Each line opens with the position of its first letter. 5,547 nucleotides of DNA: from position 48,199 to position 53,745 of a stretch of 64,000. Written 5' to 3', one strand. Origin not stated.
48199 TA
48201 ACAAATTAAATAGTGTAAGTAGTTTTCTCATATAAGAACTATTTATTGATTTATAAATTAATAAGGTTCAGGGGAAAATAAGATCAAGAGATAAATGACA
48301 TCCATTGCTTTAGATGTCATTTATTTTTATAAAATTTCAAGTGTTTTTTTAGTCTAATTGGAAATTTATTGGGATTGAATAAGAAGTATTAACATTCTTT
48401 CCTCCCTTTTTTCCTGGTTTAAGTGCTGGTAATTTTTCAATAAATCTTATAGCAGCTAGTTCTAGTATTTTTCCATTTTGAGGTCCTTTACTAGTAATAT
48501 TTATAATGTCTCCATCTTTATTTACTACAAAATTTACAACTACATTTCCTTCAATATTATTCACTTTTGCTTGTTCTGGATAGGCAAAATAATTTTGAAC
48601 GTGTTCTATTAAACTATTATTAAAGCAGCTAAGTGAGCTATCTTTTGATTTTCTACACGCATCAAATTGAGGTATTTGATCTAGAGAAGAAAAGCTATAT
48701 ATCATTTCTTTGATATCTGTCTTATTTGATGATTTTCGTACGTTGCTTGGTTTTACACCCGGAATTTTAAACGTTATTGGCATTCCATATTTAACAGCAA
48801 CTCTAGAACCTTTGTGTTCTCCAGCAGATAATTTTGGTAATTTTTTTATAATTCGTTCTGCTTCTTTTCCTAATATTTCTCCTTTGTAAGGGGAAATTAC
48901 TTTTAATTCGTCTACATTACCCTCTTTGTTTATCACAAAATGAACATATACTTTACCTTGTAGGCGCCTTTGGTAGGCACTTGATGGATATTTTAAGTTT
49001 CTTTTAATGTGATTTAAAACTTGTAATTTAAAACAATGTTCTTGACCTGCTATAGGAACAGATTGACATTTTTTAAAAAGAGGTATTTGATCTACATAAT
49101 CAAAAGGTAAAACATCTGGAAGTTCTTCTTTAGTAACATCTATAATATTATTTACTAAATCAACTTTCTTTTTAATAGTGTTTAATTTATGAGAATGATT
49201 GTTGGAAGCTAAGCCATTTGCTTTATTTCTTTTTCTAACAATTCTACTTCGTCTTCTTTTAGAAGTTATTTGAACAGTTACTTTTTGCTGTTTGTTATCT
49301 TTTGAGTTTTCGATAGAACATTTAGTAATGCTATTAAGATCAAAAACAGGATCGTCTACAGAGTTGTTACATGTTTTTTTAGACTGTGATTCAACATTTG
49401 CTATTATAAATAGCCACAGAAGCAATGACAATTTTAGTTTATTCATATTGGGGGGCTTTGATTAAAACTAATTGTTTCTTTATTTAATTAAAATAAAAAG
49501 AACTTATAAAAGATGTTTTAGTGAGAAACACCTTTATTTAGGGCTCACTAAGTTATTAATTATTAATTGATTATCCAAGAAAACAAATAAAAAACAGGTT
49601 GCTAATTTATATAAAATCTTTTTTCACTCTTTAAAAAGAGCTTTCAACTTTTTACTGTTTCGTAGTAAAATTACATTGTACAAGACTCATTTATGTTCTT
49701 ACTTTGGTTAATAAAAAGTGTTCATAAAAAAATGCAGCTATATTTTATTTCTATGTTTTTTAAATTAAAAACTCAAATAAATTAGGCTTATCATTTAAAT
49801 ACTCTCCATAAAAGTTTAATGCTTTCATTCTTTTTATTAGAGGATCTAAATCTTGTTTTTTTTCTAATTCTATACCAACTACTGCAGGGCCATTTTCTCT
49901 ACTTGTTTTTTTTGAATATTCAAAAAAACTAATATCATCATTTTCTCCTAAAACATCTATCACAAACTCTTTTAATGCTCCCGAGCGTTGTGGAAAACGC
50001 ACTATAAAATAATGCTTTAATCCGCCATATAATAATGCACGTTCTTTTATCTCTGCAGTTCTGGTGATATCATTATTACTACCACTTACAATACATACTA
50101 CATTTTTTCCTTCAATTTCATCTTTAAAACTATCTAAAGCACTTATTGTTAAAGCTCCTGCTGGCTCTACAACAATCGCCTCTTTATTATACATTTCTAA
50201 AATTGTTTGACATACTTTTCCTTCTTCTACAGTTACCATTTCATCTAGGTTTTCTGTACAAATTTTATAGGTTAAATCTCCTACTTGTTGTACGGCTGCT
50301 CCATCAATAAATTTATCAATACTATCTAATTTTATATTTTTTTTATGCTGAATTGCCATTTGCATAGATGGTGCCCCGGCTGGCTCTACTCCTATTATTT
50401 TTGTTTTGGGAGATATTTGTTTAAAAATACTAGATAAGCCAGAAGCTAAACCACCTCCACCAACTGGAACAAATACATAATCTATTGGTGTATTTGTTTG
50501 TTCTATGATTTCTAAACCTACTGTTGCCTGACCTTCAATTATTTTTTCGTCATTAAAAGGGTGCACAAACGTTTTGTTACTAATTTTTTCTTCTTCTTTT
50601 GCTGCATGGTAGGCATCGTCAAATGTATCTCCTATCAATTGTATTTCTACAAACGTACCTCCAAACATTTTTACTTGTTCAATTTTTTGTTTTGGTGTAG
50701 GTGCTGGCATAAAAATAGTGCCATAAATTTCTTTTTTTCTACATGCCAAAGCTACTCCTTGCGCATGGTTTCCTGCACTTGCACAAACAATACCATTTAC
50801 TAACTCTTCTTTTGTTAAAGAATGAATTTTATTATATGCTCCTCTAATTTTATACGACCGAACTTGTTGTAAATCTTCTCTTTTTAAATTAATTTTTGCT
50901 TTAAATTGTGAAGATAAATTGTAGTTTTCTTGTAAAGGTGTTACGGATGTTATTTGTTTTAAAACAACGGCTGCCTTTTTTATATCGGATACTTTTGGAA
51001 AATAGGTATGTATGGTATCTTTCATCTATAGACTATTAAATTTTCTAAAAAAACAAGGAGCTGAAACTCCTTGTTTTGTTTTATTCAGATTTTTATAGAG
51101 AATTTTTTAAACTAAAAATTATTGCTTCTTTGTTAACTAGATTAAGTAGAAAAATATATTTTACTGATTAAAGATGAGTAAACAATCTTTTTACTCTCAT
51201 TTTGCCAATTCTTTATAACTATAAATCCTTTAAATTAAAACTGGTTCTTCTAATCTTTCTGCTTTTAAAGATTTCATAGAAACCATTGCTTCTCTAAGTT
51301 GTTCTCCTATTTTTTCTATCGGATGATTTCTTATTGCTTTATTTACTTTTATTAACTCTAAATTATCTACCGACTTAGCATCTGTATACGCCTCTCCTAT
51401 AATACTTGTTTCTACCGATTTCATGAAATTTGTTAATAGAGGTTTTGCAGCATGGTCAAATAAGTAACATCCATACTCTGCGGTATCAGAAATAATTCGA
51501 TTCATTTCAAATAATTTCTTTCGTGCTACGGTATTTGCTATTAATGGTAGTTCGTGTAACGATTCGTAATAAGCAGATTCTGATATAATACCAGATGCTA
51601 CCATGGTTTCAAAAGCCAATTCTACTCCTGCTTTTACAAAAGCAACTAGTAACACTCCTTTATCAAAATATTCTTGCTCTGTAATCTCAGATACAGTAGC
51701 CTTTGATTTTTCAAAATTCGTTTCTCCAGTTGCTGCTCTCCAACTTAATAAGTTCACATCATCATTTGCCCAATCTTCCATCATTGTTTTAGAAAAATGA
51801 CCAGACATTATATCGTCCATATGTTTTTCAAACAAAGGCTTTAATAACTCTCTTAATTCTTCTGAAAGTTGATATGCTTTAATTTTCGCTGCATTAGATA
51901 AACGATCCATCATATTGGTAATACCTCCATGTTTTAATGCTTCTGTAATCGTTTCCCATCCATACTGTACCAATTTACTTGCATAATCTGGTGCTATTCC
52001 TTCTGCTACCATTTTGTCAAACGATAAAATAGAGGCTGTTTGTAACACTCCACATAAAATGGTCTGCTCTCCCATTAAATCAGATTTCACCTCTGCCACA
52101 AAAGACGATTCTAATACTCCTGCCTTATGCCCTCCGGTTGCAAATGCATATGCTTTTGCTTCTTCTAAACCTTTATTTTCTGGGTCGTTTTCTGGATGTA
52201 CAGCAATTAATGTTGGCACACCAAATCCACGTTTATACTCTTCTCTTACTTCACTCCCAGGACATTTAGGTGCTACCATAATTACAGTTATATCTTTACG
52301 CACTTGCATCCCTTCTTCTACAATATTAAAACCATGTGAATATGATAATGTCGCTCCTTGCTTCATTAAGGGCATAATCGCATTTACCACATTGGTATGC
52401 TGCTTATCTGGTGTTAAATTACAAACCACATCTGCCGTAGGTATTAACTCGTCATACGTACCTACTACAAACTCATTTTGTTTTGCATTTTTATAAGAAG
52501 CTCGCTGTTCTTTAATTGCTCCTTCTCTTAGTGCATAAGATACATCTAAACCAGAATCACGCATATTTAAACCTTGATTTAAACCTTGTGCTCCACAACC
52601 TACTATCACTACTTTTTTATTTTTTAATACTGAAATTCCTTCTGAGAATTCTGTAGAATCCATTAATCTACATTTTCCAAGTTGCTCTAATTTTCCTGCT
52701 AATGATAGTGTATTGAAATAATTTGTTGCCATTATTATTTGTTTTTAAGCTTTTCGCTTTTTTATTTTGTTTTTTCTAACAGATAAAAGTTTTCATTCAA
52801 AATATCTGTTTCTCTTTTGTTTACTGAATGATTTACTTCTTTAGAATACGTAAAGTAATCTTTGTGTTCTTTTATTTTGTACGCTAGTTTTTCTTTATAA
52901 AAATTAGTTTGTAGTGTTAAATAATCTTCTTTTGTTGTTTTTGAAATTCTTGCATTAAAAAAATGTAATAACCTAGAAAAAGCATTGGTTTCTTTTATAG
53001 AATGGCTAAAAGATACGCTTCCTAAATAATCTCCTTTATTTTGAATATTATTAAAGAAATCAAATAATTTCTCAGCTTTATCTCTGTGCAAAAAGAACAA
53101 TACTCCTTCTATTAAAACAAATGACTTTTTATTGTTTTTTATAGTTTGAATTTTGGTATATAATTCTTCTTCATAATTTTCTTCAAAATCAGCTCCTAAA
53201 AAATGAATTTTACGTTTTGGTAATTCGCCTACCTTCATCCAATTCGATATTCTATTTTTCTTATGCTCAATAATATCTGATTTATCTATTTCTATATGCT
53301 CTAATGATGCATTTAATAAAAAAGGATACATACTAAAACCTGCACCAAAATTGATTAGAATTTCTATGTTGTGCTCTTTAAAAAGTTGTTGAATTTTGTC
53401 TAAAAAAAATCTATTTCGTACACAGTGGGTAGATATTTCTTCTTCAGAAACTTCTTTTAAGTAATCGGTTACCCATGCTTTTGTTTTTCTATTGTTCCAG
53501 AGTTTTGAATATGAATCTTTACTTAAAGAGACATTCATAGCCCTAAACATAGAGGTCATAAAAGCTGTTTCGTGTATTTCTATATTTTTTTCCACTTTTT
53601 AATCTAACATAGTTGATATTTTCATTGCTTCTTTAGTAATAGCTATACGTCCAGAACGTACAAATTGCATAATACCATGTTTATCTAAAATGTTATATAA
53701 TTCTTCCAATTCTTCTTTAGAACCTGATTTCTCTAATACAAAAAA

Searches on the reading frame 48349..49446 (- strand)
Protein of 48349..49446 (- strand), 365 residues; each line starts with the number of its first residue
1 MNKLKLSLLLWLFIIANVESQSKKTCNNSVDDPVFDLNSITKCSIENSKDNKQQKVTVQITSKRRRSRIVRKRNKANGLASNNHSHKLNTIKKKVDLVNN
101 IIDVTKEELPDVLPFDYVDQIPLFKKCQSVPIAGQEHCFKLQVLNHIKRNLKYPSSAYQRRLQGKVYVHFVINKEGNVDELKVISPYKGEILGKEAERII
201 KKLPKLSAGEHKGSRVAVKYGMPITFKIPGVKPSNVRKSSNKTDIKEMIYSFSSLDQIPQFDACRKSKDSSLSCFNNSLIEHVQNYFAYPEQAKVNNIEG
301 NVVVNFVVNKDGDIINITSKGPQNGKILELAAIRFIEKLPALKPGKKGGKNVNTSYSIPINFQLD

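Call 5: search_protein_families(library=pfam, proteins=[window:48349-49446:-])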
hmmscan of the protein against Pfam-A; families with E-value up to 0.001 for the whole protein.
window:48349-49446:- (365 aa): 1 family
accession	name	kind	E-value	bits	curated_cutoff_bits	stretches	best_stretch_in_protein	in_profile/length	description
PF03544.19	TonB_C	-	5.5e-37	126.5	24.6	2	287-364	3-79/79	Gram-negative bacterial TonB protein C-terminal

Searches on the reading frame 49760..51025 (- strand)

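Call 5: search_protein_families(library=pfam, proteins=[window:49760-51025:-])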
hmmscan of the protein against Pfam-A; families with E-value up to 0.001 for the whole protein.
window:49760-51025:- (421 aa): 2 families
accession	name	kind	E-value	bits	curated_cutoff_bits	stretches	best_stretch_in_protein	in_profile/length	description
PF00291.31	PALP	-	4.4e-78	263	35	1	26-315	5-295/295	Pyridoxal-phosphate dependent enzyme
PF00585.24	Thr_dehydrat_C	-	2.4e-22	79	27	1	328-420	1-91/91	C-terminal regulatory domain of Threonine dehydratase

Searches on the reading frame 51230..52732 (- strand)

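Call 5: search_protein_families(library=pfam, proteins=[window:51230-52732:-])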
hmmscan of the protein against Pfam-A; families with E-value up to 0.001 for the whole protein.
window:51230-52732:- (500 aa): 3 families
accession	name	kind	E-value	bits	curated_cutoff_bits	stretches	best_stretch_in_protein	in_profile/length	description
PF07991.19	KARI_N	-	1e-55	188.2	20.6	1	35-205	1-165/165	Acetohydroxy acid isomeroreductase, NADPH-binding domain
PF01450.25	KARI_C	-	9e-47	159.4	29.1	2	211-350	1-141/144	Ketol-acid reductoisomerase, C-terminal domain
PF02826.25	2-Hacid_dh_C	-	7.2e-05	22.7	25.1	1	34-129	32-123/178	D-isomer specific 2-hydroxyacid dehydrogenase, NAD binding domain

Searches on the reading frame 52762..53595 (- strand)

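Call 5: search_protein_families(library=pfam, proteins=[window:52762-53595:-])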
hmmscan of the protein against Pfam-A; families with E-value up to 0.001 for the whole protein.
window:52762-53595:- (277 aa): 1 family
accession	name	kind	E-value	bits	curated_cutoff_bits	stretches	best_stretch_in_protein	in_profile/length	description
PF04072.20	LCM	-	2.2e-13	51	22.3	1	46-180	53-185/187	Leucine carboxyl methyltransferase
